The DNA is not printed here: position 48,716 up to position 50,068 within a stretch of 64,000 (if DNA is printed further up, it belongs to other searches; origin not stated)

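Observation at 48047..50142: Repeat-bracketed accessory pocket: PD-(D/E)xK-like 350-aa protein plus acidic 90-aa ORF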

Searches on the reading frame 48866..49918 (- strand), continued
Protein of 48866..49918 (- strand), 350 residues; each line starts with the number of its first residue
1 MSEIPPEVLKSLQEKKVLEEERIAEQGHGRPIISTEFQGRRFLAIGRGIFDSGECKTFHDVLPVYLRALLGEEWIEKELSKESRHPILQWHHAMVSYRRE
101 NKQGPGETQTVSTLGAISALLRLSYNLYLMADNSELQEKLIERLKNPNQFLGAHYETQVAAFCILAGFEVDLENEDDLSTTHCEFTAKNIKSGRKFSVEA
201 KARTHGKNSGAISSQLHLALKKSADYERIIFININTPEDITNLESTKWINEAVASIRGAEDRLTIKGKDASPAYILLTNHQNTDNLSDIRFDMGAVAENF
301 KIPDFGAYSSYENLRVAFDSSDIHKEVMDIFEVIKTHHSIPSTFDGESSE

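Call 26: predict_structure(alignment_id=A2)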
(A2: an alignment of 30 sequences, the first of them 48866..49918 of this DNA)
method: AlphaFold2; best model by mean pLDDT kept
length: 350 residues; sequences in the alignment: 30
mean_pLDDT: 82.4   pTM: 0.86
mean pLDDT of the five models: 82.4, 82.0, 81.2, 80.2, 77.8
residues with pLDDT >= 90: 143; 70-90: 150; 50-70: 31; < 50: 26
segments of 3 or more residues with pLDDT < 50: 104-114, 282-292, 348-350
pLDDT, mean of each block of 10 residues (from residue 1): 80 89 77 87 90 87 94 96 89 81 47 64 93 91 93 93 94 66 88 94 81 90 91 77 71 91 91 89 42 72 79 84 90 82 64
secondary structure, 60 per line:
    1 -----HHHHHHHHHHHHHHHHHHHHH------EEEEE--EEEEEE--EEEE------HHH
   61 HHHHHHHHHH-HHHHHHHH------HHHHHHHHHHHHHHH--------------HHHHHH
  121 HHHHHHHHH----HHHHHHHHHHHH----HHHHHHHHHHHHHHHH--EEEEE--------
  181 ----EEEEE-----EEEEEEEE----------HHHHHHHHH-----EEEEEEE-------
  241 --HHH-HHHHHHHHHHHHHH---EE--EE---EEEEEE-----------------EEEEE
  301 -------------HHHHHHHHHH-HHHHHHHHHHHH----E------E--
elements in order: H6-26 E33-37 E40-45 E48-51 H58-70 H72-79 H86-100 H115-129 H134-145 H150-165 E168-172 E185-189 E195-202 H213-221 E227-233 H247-260 E273-278 E296-300 H314-323 H325-336

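Call 32: search_protein_representatives(alignment_id=A2)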
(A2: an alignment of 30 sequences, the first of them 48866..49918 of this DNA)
Query: 30 sequences, 537 profile positions. Proteins with E-value up to 0.001 (for the whole library): 2569; up to 1e-10: 1985; up to 1e-30: 1031. The best 150 are listed.
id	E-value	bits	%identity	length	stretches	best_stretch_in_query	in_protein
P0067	2.8e-254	861.0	-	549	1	2-533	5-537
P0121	1.4e-213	726.7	-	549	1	5-534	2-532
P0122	2.6e-201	686.2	-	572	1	3-531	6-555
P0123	6.8e-201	684.8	-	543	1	4-533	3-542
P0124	2.4e-200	683.0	-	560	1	3-533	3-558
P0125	6.4e-192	655.2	-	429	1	2-410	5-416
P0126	8.4e-192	654.8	-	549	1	4-527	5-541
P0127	5.4e-189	645.6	-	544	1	5-530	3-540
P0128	1.0e-188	644.6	-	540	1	6-531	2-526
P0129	1.1e-188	644.5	-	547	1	6-529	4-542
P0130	1.4e-188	644.2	-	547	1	5-531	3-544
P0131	2.2e-188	643.5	-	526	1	6-527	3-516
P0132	7.6e-187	638.5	-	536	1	5-531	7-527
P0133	1.9e-184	630.6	-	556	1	5-534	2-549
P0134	1.4e-183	627.7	-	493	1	39-529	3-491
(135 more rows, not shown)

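Call 33: fold_search(model_id=the predicted structure, library=pdb)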
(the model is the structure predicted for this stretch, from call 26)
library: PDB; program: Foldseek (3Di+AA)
matches with E <= 10: 366; with E <= 0.001: 0
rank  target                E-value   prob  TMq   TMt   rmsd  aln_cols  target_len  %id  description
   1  5g3o_A                6.2e-02  0.25  0.17  0.20  10.7       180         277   12  Bacillus cereus formamidase (BceAmiF) inhibited with urea. (released 2017-04-12)
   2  9iab_B                8.6e-02  0.06  0.11  0.13  20.3       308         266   11  Structure of the Argonaute-associated Cas4 family protein 1 (ACE1) from Chroococcidiopsis thermalis (CtACE1) (released 2025-04-23)
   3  5g3o_C                9.1e-02  0.21  0.17  0.20  10.8       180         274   12  Bacillus cereus formamidase (BceAmiF) inhibited with urea. (released 2017-04-12)
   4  2z87_A                1.5e-01  0.28  0.12  0.08  10.3       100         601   14  Crystal structure of chondroitin polymerase from Escherichia coli strain K4 (K4CP) complexed with UDP-GalNAc and UDP (released 2008-09-16)
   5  9iab_A                1.5e-01  0.07  0.11  0.13  15.7       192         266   14  Structure of the Argonaute-associated Cas4 family protein 1 (ACE1) from Chroococcidiopsis thermalis (CtACE1) (released 2025-04-23)
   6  7edb_A                1.6e-01  0.14  0.19  0.19  14.9       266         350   10  EcoT38I restriction endonuclease complexed with DNA (released 2022-03-16)
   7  2z86_B                1.7e-01  0.25  0.12  0.08  10.3       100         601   14  Crystal structure of chondroitin polymerase from Escherichia coli strain K4 (K4CP) complexed with UDP-GlcUA and UDP (released 2008-09-16)
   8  5g3p_A                1.7e-01  0.20  0.17  0.18  10.4       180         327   10  Bacillus cereus formamidase (BceAmiF) acetylated at the active site. (released 2017-04-12)
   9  9fnn_A                2.2e-01  0.05  0.10  0.06  21.1       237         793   10  Cryo-EM structure of the c-di-GMP-saturated 'crown'less Bcs macrocomplex for cellulose secretion in E. coli (released 2024-10-16)
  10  6g2d_B                2.4e-01  0.20  0.25  0.15  18.6       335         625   11  Citrate-induced acetyl-CoA carboxylase (ACC-Cit) filament at 5.4 A resolution (released 2018-06-13)
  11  9iac_B                2.4e-01  0.07  0.13  0.16  19.5       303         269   10  Structure of the Argonaute-associated Cas4 family protein 1 (ACE1) from Microcystis aeruginosa (MaACE1) (released 2025-04-23)
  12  8z4i_A                2.5e-01  0.21  0.22  0.20  13.6       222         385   13  crystal structure of Cdn1 in complex with cA3 (released 2026-02-04)
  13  5g3o_E                2.5e-01  0.14  0.19  0.23  13.2       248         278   11  Bacillus cereus formamidase (BceAmiF) inhibited with urea. (released 2017-04-12)
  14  9fmv_A                2.8e-01  0.03  0.09  0.05  23.1       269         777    9  Cryo-EM structure of the c-di-GMP-free synthase:pEtN transferase complex (BcsA-Bct-G3) from the E. coli cellulose secr (released 2024-10-16)
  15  2z87_B                3.2e-01  0.18  0.12  0.08  10.3       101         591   16  Crystal structure of chondroitin polymerase from Escherichia coli strain K4 (K4CP) complexed with UDP-GalNAc and UDP (released 2008-09-16)
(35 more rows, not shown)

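Call 35: search_protein_families(library=pfam, alignment_id=A2, max_evalue=1)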
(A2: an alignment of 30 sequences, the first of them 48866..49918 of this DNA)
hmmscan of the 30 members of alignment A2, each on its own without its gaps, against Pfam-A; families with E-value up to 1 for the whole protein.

A. member 1, window:48866-49918:- (350 aa): 1 family
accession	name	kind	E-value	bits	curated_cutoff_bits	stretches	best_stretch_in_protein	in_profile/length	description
PF17015.10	DUF5094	-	0.036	14.6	33.2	1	124-199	62-131/178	Domain of unknown function (DUF5094)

B. families by the number of members that match (of 30 scanned): 17 families
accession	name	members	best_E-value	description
PF02810.21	SEC-C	14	1.6e-10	SEC-C motif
PF24781.2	FANCA_helical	3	0.06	FANCA helical domain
PF17015.10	DUF5094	2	0.0019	Domain of unknown function (DUF5094)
PF21912.2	Glyco_transf_99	2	0.13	Glycosyltransferase 99 family N-terminal domain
PF16741.10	mRNA_decap_C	1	0.0073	mRNA-decapping enzyme C-terminus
PF07426.16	Dynactin_p22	1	0.025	Dynactin subunit p22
PF13791.11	Sigma_reg_C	1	0.038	Sigma factor regulator C-terminal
PF22394.2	AfAlkA-like_TBP-like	1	0.071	AfAlkA-like, TATA-box binding protein-like domain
PF24185.1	DUF7413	1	0.075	Domain of unknown function (DUF7413)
PF22858.2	DUF7016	1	0.089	Domain of unknown function (DUF7016)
PF23946.1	DUF7280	1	0.09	Family of unknown function (DUF7280)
PF09349.15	OHCU_decarbox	1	0.1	OHCU decarboxylase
PF07801.16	DUF1647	1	0.11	Protein of unknown function (DUF1647)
PF19778.5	RE_endonuc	1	0.13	Endonuclease domain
PF14438.12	SM-ATX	1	0.16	Ataxin 2 SM domain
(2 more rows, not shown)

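Call 36: search_solved_structures(query=A2, max_evalue=10, show_alignments=3)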
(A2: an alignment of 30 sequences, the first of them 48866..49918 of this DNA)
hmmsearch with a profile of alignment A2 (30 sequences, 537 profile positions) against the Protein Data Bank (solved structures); distinct sequences matched with E-value up to 10: 5.
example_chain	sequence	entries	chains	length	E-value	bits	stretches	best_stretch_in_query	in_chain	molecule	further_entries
1ozb_I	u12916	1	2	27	1.3e-05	27.1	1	6-29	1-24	Preprotein translocase secA subunit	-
1sx0_A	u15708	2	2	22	2.4e-05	26.2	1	6-26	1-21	SecA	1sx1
1tm6_A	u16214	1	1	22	6.6e-05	24.8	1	8-28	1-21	Preprotein translocase secA subunit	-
9l6b_C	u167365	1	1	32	6.9e-05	24.7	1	5-26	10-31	UPF0225 protein YchJ -C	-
2i9w_A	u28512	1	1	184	0.41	12.3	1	7-27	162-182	Hypothetical protein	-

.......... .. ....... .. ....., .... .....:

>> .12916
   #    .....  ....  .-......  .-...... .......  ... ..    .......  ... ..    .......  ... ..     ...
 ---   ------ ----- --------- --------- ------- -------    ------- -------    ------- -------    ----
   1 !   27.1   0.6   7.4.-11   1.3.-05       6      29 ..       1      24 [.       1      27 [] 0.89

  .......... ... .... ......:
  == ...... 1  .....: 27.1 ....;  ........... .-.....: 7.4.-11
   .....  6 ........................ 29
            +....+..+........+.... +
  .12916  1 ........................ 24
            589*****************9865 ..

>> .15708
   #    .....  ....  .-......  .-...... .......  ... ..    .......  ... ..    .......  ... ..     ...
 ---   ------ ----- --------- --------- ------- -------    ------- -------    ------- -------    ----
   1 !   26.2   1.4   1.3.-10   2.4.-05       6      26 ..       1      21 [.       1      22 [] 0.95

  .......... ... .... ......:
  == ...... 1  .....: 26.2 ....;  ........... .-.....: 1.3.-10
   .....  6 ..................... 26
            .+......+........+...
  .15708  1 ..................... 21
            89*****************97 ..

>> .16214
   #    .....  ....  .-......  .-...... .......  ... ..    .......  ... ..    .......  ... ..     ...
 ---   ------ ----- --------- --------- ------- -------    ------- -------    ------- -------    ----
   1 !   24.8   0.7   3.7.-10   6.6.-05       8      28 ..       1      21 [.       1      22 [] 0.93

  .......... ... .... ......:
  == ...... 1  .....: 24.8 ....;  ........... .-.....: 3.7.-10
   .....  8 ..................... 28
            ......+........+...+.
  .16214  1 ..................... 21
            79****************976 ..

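Call 44: find_related_loci(query=A2, collection=viral_contigs, flank=8000)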
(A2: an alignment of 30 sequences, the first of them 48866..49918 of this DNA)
Query A2 (350 aa) in viral_contigs; peptide patterns used: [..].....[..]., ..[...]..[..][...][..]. (x = any residue, [..] = any of these).
37 stretches matched a pattern; 4 encode a relative of the query (tblastn E <= 1e-3); 4 distinct loci.
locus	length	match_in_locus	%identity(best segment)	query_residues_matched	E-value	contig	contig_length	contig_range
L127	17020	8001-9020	40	9-350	7e-72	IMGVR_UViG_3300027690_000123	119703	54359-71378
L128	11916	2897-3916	40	9-350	7e-72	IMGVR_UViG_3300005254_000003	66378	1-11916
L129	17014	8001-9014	39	12-347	4e-68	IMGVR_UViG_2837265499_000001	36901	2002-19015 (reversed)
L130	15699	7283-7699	30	179-305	3e-14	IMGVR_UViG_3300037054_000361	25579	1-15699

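Call 45: find_encoding_contigs(protein=P0077, flank=8000, max_places=2)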
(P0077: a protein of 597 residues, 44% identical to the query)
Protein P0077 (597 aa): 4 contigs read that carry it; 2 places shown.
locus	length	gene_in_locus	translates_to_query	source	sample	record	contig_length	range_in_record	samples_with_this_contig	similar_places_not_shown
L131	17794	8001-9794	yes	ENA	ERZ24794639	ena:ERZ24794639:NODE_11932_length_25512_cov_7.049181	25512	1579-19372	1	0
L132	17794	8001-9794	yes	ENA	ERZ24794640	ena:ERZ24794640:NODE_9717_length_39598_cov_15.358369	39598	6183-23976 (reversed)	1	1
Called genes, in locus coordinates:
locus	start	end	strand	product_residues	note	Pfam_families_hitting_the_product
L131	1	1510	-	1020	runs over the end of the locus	PF04851:ResIII, PF19778:RE_endonuc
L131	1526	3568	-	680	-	PF01555:N6_N4_Mtase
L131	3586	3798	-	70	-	-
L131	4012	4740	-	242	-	-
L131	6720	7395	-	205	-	-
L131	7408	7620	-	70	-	PF12728:HTH_17 (weak)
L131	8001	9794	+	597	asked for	PF02810:SEC-C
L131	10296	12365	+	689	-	PF07715:Plug, PF00593:TonB_dep_Rec_b-barrel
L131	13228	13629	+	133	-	-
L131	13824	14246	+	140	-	-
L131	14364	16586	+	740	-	PF02321:OEP, PF03448:MgtE_N, PF00571:CBS (weak), PF01769:MgtE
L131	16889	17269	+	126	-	-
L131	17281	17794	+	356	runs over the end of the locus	PF24827:AstE_AspA_cat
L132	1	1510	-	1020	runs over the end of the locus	PF04851:ResIII, PF19778:RE_endonuc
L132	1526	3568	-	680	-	PF01555:N6_N4_Mtase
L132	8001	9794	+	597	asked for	PF02810:SEC-C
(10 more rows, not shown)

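Call 46: find_encoding_contigs(protein=P0107, flank=8000, max_places=2)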
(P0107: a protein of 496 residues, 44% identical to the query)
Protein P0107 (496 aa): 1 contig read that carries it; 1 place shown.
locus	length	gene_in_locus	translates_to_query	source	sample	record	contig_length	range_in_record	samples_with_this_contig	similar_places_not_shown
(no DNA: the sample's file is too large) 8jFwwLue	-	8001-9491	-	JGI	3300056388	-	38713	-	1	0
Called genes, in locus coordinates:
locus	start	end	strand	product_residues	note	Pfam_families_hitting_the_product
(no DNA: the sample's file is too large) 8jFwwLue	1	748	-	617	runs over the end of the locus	PF00664:ABC_membrane, PF00005:ABC_tran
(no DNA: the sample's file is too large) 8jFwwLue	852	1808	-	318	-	PF02777:Sod_Fe_C, PF00581:Rhodanese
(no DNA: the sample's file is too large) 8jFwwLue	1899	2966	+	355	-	PF00892:EamA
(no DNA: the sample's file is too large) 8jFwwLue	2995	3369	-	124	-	-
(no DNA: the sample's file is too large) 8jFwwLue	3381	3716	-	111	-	-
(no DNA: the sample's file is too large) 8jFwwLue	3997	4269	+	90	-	PF04014:MazE_antitoxin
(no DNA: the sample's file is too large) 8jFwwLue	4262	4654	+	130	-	PF13470:PIN_3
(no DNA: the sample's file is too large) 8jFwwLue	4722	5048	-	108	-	-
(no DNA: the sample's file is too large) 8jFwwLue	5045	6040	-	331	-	PF04392:ABC_sub_bind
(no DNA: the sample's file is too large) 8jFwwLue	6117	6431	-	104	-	-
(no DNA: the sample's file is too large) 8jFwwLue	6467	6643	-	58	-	-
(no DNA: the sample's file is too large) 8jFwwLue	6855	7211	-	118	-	-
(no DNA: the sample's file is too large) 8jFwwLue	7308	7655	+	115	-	-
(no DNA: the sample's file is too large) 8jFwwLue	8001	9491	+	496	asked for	-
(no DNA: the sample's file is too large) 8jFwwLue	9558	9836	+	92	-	-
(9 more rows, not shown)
